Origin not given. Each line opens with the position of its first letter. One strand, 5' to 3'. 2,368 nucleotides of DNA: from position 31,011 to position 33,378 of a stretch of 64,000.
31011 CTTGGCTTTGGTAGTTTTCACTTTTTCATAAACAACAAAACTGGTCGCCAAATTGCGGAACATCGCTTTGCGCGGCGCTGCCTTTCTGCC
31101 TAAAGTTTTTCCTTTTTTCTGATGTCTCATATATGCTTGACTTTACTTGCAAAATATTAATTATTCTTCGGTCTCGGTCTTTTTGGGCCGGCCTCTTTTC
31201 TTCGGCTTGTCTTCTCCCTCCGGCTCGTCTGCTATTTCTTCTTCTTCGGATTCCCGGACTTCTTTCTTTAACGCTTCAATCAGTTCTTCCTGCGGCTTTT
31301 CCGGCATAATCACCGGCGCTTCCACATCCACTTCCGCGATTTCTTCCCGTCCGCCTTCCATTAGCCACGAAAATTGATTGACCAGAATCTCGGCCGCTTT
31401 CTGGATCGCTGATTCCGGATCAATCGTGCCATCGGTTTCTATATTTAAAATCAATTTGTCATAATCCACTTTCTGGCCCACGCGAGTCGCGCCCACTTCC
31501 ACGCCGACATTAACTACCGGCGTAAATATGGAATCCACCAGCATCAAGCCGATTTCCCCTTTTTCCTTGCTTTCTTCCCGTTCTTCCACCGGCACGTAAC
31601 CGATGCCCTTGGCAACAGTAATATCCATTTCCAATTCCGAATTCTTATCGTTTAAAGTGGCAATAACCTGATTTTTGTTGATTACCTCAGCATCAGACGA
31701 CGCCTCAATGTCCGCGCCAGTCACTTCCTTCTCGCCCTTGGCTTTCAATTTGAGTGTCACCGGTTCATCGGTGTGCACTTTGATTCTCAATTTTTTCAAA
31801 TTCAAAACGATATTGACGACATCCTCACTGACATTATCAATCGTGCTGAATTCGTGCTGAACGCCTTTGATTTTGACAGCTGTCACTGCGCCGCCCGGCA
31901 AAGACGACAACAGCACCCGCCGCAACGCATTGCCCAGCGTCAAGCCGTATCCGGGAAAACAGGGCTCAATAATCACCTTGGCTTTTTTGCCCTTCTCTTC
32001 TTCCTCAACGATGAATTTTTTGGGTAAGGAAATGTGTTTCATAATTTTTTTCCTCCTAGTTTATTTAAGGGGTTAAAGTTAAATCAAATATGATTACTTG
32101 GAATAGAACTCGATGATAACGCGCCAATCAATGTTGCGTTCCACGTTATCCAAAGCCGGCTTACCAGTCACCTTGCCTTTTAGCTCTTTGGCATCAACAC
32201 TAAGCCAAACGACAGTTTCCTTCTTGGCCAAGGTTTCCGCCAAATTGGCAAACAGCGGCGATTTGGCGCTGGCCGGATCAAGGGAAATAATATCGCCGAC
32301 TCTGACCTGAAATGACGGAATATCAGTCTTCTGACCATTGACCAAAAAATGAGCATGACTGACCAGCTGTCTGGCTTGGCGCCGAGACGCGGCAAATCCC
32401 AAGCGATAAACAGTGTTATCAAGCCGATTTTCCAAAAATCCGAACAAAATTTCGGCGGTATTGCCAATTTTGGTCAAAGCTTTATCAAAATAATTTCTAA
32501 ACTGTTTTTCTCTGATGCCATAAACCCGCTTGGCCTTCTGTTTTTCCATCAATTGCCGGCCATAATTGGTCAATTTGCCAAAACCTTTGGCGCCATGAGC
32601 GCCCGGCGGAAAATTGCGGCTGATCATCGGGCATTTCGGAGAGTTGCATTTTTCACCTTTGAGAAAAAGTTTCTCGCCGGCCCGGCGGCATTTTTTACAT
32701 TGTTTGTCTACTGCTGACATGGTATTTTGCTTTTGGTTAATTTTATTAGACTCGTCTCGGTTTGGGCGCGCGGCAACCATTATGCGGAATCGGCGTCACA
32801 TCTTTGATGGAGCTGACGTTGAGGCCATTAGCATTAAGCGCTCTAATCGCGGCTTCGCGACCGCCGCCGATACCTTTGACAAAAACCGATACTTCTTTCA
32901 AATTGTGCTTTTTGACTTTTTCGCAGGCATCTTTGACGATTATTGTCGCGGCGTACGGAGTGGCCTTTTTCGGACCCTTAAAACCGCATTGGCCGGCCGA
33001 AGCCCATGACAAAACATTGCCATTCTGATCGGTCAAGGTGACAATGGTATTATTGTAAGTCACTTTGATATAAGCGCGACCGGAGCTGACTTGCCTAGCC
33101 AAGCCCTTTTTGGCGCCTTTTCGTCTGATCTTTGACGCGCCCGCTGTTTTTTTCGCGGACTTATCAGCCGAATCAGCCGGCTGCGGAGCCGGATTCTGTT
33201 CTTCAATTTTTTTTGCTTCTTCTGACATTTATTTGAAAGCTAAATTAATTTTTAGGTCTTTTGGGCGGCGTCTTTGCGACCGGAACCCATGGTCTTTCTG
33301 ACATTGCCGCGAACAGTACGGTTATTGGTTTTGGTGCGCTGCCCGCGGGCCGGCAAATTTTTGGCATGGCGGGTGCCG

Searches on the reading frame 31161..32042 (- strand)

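Call 52: search_protein_families(library=pfam, proteins=[window:31161-32042:-], max_evalue=0.00001)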
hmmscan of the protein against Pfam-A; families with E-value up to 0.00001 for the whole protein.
window:31161-32042:- (293 aa): 2 families
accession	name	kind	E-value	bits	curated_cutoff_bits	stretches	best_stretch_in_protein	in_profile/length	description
PF01000.31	RNA_pol_A_bac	-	2.2e-32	112.2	33.9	1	56-174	1-119/119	RNA polymerase Rpb3/RpoA insert domain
PF01193.29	RNA_pol_L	-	7.2e-23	80.5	24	1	26-224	1-74/74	RNA polymerase Rpb3/Rpb11 dimerisation domain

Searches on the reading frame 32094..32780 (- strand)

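Call 52: search_protein_families(library=pfam, proteins=[window:32094-32780:-], max_evalue=0.00001)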
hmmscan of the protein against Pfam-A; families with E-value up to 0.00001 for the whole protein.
window:32094-32780:- (228 aa): 2 families
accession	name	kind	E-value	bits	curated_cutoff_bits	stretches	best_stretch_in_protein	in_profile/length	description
PF00163.24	Ribosomal_S4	-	1.7e-24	86.8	23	1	26-117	5-95/95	Ribosomal protein S4/S9 N-terminal domain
PF01479.30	S4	-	3.2e-18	65.6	22.8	1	119-165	2-48/48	S4 domain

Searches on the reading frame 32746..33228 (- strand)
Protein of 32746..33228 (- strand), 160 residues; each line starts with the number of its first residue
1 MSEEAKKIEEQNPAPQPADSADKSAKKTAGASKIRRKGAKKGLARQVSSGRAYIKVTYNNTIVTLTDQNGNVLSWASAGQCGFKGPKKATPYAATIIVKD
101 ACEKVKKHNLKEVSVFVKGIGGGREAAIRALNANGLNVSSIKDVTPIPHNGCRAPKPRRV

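Call 52: search_protein_families(library=pfam, proteins=[window:32746-33228:-], max_evalue=0.00001)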
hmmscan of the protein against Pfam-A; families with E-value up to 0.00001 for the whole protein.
window:32746-33228:- (160 aa): 1 family
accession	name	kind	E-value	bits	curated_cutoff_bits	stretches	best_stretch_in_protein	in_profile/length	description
PF00411.24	Ribosomal_S11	-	5.9e-40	136.6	25.1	1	50-159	1-110/110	Ribosomal protein S11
